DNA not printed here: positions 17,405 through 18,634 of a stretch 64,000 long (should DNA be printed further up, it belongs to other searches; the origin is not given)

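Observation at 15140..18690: csoR-copA-(membrane protein fused to cupredoxin)-copZ operon with a C/G-tract palindromic operator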

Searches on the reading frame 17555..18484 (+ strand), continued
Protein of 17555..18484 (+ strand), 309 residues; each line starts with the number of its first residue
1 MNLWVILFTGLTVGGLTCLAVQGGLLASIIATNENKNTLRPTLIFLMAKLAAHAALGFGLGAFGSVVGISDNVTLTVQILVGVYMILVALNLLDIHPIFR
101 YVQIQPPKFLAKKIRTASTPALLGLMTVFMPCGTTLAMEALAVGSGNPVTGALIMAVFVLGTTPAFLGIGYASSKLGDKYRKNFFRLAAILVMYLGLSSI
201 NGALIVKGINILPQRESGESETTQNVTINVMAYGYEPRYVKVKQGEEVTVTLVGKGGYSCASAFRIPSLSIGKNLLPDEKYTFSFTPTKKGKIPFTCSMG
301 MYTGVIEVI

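Call 12: find_encoding_contigs(protein=window:17555-18484:+, flank=4000, max_places=3)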
Protein window:17555-18484:+ (309 aa): 2 contigs read that carry it; 1 place shown.
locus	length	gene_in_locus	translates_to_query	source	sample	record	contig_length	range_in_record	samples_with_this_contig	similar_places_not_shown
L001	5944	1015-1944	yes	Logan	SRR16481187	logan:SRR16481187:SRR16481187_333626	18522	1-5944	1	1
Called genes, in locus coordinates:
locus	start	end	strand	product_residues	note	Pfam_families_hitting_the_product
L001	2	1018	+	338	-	?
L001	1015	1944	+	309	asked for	PF13386:DsbD_2, PF13473:Cupredoxin_1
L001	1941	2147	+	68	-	PF00403:HMA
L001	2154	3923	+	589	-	PF00664:ABC_membrane, PF02463:SMC_N (weak), PF00005:ABC_tran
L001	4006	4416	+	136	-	-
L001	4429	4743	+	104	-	-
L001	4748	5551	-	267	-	PF00970:FAD_binding_6 (weak), PF08022:FAD_binding_8, PF00175:NAD_binding_1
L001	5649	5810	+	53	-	-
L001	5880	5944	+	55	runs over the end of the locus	-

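Call 19: find_related_loci(query=A1, collection=genome_contigs, flank=5000)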
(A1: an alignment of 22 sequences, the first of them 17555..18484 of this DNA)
Query A1 (309 aa) in genome_contigs; peptide patterns used: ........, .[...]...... (x = any residue, [..] = any of these).
599 stretches matched a pattern (row limit reached: there are more); 573 encode a relative of the query (tblastn E <= 1e-3); the best 80 are kept; 80 distinct loci.
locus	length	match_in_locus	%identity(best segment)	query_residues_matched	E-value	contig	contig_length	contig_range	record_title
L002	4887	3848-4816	62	1-309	3e-128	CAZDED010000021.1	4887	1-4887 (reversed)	MAG TPA_asm: uncultured Gammaproteobacteria bacterium isolate SRP278252_co2_138 genome assembly, contig: NODE_37639_leng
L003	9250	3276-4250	60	1-309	2e-124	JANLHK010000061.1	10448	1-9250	MAG: Candidatus Roizmanbacteria bacterium isolate P6-15 k99_374707, whole genome shotgun sequence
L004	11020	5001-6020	57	1-309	4e-117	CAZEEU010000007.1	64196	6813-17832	MAG TPA_asm: uncultured Gammaproteobacteria bacterium isolate SRP286056_co1_676 genome assembly, contig: NODE_416_length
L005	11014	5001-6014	56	1-309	2e-116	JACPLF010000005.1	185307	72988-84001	MAG: Candidatus Levyibacteriota bacterium isolate NC_groundwater_514_Ag_S-0.1um_37_12 S35_SO-1_scaffold_72991, whole gen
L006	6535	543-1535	56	1-309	7e-115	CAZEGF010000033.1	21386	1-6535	MAG TPA_asm: uncultured Gammaproteobacteria bacterium isolate SRP135725_co2_582 genome assembly, contig: k141_1919600, w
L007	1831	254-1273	54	1-309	1e-121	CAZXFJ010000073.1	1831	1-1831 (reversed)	MAG TPA_asm: uncultured Gammaproteobacteria bacterium isolate SRP292972_co1_15 genome assembly, contig: NODE_27020_lengt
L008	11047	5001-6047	54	1-309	6e-113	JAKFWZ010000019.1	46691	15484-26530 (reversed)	MAG: Candidatus Daviesbacteria bacterium isolate ND2_Bin_11 ND2_0000062, whole genome shotgun sequence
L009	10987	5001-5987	55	1-309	5e-112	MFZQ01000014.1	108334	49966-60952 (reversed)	MAG: Candidatus Roizmanbacteria bacterium RIFCSPHIGHO2_02_FULL_40_13b rifcsphigho2_02_scaffold_317, whole genome shotgun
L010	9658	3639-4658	56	1-309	1e-111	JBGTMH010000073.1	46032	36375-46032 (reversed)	MAG: Patescibacteria group bacterium isolate JTS-RE358 k141_1915201, whole genome shotgun sequence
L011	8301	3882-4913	54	2-309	3e-110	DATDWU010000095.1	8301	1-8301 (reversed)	MAG TPA_asm: Patescibacteria group bacterium isolate SMAG_U8120 k141_1262040, whole genome shotgun sequence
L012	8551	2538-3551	55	2-309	2e-110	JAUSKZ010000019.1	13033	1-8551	MAG: Candidatus Daviesbacteria bacterium isolate E14_metabat.bin.89 E14_k141_795230, whole genome shotgun sequence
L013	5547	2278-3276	53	1-309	9e-110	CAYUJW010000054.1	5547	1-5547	MAG TPA_asm: uncultured Gammaproteobacteria bacterium isolate SRP286056_co1_429 genome assembly, contig: NODE_21224_leng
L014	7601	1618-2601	53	1-309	2e-109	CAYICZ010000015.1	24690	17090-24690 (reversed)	MAG TPA_asm: uncultured Gammaproteobacteria bacterium isolate ERP119705_co18_1 genome assembly, contig: NODE_2353_length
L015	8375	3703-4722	53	2-309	2e-108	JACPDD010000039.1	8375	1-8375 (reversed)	MAG: Candidatus Levyibacteriota bacterium isolate NC_groundwater_300_Ag_B-0.1um_39_8 S7_GD2017_3_B1_scaffold_4367, whole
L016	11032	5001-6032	53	2-309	2e-108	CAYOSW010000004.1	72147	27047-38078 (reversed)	MAG TPA_asm: uncultured Gammaproteobacteria bacterium isolate binchicken_co105_397 genome assembly, contig: NODE_394_len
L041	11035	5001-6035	48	1-309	1e-96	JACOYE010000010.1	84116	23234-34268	MAG: Candidatus Microgenomates bacterium isolate NC_groundwater_171_Ag_S-0.1um_39_14 S4_GD2017_2_S1_scaffold_132, whole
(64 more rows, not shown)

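Call 30: search_protein_representatives(protein=window:17555-18484:+)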
Query: 309 residues. Proteins with E-value up to 0.001 (for the whole library): 4216; up to 1e-10: 1591; up to 1e-30: 258. The best 150 are listed.
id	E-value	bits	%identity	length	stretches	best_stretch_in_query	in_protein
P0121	2.4e-89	316.0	56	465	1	2-309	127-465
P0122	3.1e-84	299.2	55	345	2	1-211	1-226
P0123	1.4e-77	277.3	55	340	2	1-214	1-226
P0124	1.0e-74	267.9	51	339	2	1-214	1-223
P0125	4.0e-73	262.7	44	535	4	30-208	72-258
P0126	1.4e-72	260.9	46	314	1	1-309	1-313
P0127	2.8e-69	250.1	46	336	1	1-309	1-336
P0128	2.6e-68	246.9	50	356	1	2-309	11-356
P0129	3.1e-66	240.1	50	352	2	2-210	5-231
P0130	5.0e-66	239.4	48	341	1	1-309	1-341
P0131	3.8e-65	236.5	48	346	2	1-207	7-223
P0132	4.8e-65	236.2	46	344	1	2-309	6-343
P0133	8.1e-64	232.2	45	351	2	2-215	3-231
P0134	9.4e-63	228.6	47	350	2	2-208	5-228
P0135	4.5e-62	226.4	47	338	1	2-308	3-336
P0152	4.7e-57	210.0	44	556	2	1-208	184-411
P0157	2.1e-55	204.5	39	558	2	2-306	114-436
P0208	3.2e-43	164.6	33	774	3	3-308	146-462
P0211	1.2e-42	162.7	40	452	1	4-308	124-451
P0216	7.7e-42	160.0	36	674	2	6-304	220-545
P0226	2.6e-40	155.0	35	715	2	3-308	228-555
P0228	4.2e-40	154.3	36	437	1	4-308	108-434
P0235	1.4e-39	152.6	33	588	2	3-308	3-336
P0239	2.2e-39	152.0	39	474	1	9-309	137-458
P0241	2.5e-39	151.8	34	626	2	6-309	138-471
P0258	5.5e-37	144.1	33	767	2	5-308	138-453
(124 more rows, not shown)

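Call 31: predict_structure(alignment_id=A1)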
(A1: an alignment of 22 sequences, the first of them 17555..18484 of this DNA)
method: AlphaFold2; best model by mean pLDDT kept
length: 309 residues; sequences in the alignment: 22
mean_pLDDT: 70.6   pTM: 0.56
mean pLDDT of the five models: 70.6, 69.1, 66.7, 65.6, 63.2
residues with pLDDT >= 90: 0; 70-90: 163; 50-70: 133; < 50: 13
segments of 3 or more residues with pLDDT < 50: 212-219
pLDDT, mean of each block of 10 residues (from residue 1): 59 69 68 64 83 84 67 66 72 66 53 56 75 72 74 82 75 62 68 70 56 48 81 77 87 69 70 75 86 76 79
secondary structure, 60 per line:
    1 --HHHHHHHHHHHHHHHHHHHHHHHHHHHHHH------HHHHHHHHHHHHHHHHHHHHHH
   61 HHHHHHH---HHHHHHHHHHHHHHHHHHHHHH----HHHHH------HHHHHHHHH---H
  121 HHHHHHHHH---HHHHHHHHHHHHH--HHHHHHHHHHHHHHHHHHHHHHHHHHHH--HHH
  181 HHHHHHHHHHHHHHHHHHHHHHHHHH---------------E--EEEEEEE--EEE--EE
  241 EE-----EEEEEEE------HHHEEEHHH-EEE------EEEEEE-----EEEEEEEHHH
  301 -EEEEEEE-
elements in order: H3-32 H39-67 H71-92 H97-101 H108-116 H120-129 H133-145 H148-175 H178-206 E225-231 E234-236 E239-242 E248-254 E264-266 E271-273 E280-285 E291-297 E302-308
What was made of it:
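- Tried and rejected: First AlphaFold run: the 22-sequence run was mediocre (pLDDT 70.6, call 31).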

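Call 32: search_protein_families(library=pfam, proteins=[P0121, P0125, P0152, P0157, P0208, P0216, P0226, P0235, P0258, P0241], max_evalue=0.001)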
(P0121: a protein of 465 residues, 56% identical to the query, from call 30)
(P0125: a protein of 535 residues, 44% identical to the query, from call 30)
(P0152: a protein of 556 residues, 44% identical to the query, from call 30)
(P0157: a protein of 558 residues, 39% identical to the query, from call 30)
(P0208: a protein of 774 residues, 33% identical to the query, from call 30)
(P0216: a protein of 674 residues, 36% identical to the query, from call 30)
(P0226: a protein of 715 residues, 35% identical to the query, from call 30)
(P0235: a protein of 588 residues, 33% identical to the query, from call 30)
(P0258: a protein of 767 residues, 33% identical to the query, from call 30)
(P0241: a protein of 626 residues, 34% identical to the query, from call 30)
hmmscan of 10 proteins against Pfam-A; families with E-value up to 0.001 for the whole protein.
P0121 (465 aa): 2 families
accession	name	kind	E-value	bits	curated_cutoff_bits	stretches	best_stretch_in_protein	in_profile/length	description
PF13386.12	DsbD_2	-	9.2e-27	94.7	24.9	1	131-337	2-198/199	Cytochrome C biogenesis protein transmembrane region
PF13473.12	Cupredoxin_1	-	5.1e-15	55.8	27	1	373-462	14-102/104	Cupredoxin-like domain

P0125 (535 aa): 2 families
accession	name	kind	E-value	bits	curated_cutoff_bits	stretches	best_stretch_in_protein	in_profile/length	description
PF13473.12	Cupredoxin_1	-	7.6e-28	97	27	2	446-533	17-103/104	Cupredoxin-like domain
PF13386.12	DsbD_2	-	1.4e-24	87.6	24.9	1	10-247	2-198/199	Cytochrome C biogenesis protein transmembrane region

P0152 (556 aa): 2 families
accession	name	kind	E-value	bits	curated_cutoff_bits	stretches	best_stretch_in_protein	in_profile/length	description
PF13386.12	DsbD_2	-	8.5e-30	104.6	24.9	1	189-400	2-198/199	Cytochrome C biogenesis protein transmembrane region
PF13473.12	Cupredoxin_1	-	2.8e-14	53.4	27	1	462-551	13-101/104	Cupredoxin-like domain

P0157 (558 aa): 2 families
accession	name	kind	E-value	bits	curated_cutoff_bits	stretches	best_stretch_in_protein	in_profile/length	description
PF13386.12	DsbD_2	-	2.4e-29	103.1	24.9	1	118-320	2-198/199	Cytochrome C biogenesis protein transmembrane region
PF13473.12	Cupredoxin_1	-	9e-26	90.4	27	2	459-550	13-102/104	Cupredoxin-like domain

P0208 (774 aa): 4 families
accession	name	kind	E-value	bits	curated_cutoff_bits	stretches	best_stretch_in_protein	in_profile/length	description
PF13386.12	DsbD_2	-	8.2e-48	163.4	24.9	1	149-347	2-198/199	Cytochrome C biogenesis protein transmembrane region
PF00403.32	HMA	-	2.7e-12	47.3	24.8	1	41-100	2-61/62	Heavy-metal-associated domain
PF13473.12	Cupredoxin_1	-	1.1e-11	45.1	27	0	377-456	19-97/104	Cupredoxin-like domain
PF02683.22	DsbD_TM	-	7.3e-06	25.9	27.1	1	186-327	45-190/219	Cytochrome C biogenesis protein transmembrane domain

P0216 (674 aa): 3 families
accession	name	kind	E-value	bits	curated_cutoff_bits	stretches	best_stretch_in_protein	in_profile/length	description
PF13386.12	DsbD_2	-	3.1e-33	115.8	24.9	1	220-426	2-199/199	Cytochrome C biogenesis protein transmembrane region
PF00403.32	HMA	-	3.4e-16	59.8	24.8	1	96-152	2-57/62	Heavy-metal-associated domain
PF13473.12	Cupredoxin_1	-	3.6e-11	43.4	27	1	464-546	18-100/104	Cupredoxin-like domain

P0226 (715 aa): 3 families
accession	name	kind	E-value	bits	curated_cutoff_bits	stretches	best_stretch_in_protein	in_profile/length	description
PF13386.12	DsbD_2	-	3e-35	122.4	24.9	1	231-436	2-198/199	Cytochrome C biogenesis protein transmembrane region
PF00403.32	HMA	-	2.3e-24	86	24.8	2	12-72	2-62/62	Heavy-metal-associated domain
PF13473.12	Cupredoxin_1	-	1.5e-09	38.2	27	1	591-672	19-100/104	Cupredoxin-like domain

P0235 (588 aa): 2 families
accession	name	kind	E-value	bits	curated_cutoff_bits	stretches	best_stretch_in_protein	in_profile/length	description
PF13386.12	DsbD_2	-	5.9e-42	144.3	24.9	1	6-207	2-198/199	Cytochrome C biogenesis protein transmembrane region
PF13473.12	Cupredoxin_1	-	5.9e-30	103.8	27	2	502-587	19-104/104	Cupredoxin-like domain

P0258 (767 aa): 4 families
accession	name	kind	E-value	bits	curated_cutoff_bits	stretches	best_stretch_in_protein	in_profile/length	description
PF13386.12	DsbD_2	-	2.4e-49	168.4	24.9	1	139-338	2-199/199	Cytochrome C biogenesis protein transmembrane region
PF00403.32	HMA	-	5.5e-17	62.3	24.8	1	25-84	2-61/62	Heavy-metal-associated domain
PF13473.12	Cupredoxin_1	-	3.4e-12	46.7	27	0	367-453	18-104/104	Cupredoxin-like domain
PF02683.22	DsbD_TM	-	5.4e-05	23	27.1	1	165-340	35-215/219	Cytochrome C biogenesis protein transmembrane domain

P0241 (626 aa): 3 families
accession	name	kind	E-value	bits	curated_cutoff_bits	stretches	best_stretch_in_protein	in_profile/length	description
PF13386.12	DsbD_2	-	3.1e-34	119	24.9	1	138-344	2-198/199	Cytochrome C biogenesis protein transmembrane region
PF13473.12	Cupredoxin_1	-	6.4e-21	74.8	27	2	382-468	18-102/104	Cupredoxin-like domain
PF00403.32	HMA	-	6.2e-09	36.6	24.8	1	19-78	2-61/62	Heavy-metal-associated domain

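Call 40: fold_search(model_id=the predicted structure, library=pdb)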
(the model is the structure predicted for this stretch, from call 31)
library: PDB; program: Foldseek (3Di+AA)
matches with E <= 10: 527; with E <= 0.001: 39
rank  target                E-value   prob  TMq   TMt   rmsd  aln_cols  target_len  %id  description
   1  4f2e                  3.1e-06  1.00  0.26  0.78   5.5       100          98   23  Crystal structure of the Streptococcus pneumoniae D39 copper chaperone CupA with Cu(I) (released 2013-01-30)
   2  4f2f                  6.5e-06  1.00  0.26  0.77   3.8        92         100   23  Crystal structure of the metal binding domain (MBD) of the Streptococcus pneumoniae D39 Cu(I) exporting P-type ATPase Co (released 2013-01-30)
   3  4hci_A                2.5e-05  1.00  0.25  0.82   2.0        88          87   17  Uncharacterized Cupredoxin-like Domain Protein Cupredoxin_1 from Bacillus anthracis (released 2012-10-17)
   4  4hcg_A                2.7e-05  1.00  0.25  0.77   9.4       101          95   17  Uncharacterized Cupredoxin-like Domain Protein Cupredoxin_1 with Zinc bound from Bacillus anthracis (released 2012-10-17)
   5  4hci_B                5.4e-05  1.00  0.26  0.79   5.4        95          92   16  Uncharacterized Cupredoxin-like Domain Protein Cupredoxin_1 from Bacillus anthracis (released 2012-10-17)
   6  4hcf_B                7.6e-05  1.00  0.26  0.77   5.8        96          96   16  Crystal Structure of Uncharacterized Cupredoxin-like Domain Protein Cupredoxin_1 with Copper Bound from Bacillus anthr (released 2012-10-17)
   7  4hcg_B                8.0e-05  1.00  0.25  0.80   4.1        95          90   16  Uncharacterized Cupredoxin-like Domain Protein Cupredoxin_1 with Zinc bound from Bacillus anthracis (released 2012-10-17)
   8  4hcf_A                8.4e-05  1.00  0.25  0.82   1.8        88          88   17  Crystal Structure of Uncharacterized Cupredoxin-like Domain Protein Cupredoxin_1 with Copper Bound from Bacillus anthr (released 2012-10-17)
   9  5u7n_G                2.3e-04  1.00  0.25  0.64   1.9        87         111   24  CRYSTAL STRUCTURE OF A CHIMERIC CUA DOMAIN (SUBUNIT II) OF CYTOCHROME BA3 FROM THERMUS THERMOPHILUS WITH THE AMICYANIN (released 2017-11-22)
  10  5u7n_E                2.4e-04  1.00  0.25  0.63   3.7        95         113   22  CRYSTAL STRUCTURE OF A CHIMERIC CUA DOMAIN (SUBUNIT II) OF CYTOCHROME BA3 FROM THERMUS THERMOPHILUS WITH THE AMICYANIN (released 2017-11-22)
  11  2cua_B                2.6e-04  1.00  0.25  0.55   3.6       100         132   21  THE CUA DOMAIN OF CYTOCHROME BA3 FROM THERMUS THERMOPHILUS (released 1999-05-28)
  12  5u7n_B                2.9e-04  1.00  0.24  0.61   2.0        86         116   24  CRYSTAL STRUCTURE OF A CHIMERIC CUA DOMAIN (SUBUNIT II) OF CYTOCHROME BA3 FROM THERMUS THERMOPHILUS WITH THE AMICYANIN (released 2017-11-22)
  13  5u7n_F                3.0e-04  1.00  0.25  0.66   1.9        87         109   24  CRYSTAL STRUCTURE OF A CHIMERIC CUA DOMAIN (SUBUNIT II) OF CYTOCHROME BA3 FROM THERMUS THERMOPHILUS WITH THE AMICYANIN (released 2017-11-22)
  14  5i5i_A                3.0e-04  1.00  0.25  0.15  10.2       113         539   17  Shewanella denitrificans nitrous oxide reductase, app form (released 2016-03-02)
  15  5u7n_A                3.2e-04  1.00  0.25  0.63   3.6        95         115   22  CRYSTAL STRUCTURE OF A CHIMERIC CUA DOMAIN (SUBUNIT II) OF CYTOCHROME BA3 FROM THERMUS THERMOPHILUS WITH THE AMICYANIN (released 2017-11-22)
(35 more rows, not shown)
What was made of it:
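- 18176..18484 (+): Gene 3, flexible linker (residues 208-224) and CupA-type cupredoxin domain (residues 225-309). Cu(I) ligands are C260, C297, M299 and M301. The domain has no histidine and is predicted to be extracytoplasmic. Call 40 (Foldseek top hits 4f2e and 4f2f).
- On CupA-type Cu(I) chaperone domain: Call 40 (Foldseek top two hits 4f2e and 4f2f).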

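Call 42: find_encoding_contigs(protein=P0208, flank=5000, max_places=3)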
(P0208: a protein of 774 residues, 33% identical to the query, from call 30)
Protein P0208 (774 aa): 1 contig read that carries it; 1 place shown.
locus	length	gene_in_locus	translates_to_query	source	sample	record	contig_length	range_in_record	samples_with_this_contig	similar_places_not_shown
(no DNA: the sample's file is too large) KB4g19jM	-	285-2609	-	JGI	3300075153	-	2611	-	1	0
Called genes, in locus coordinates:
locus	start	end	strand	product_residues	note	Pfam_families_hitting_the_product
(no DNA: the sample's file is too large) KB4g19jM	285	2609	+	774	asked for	PF00403:HMA, PF02683:DsbD_TM (weak), PF13386:DsbD_2, PF13473:Cupredoxin_1 (faint)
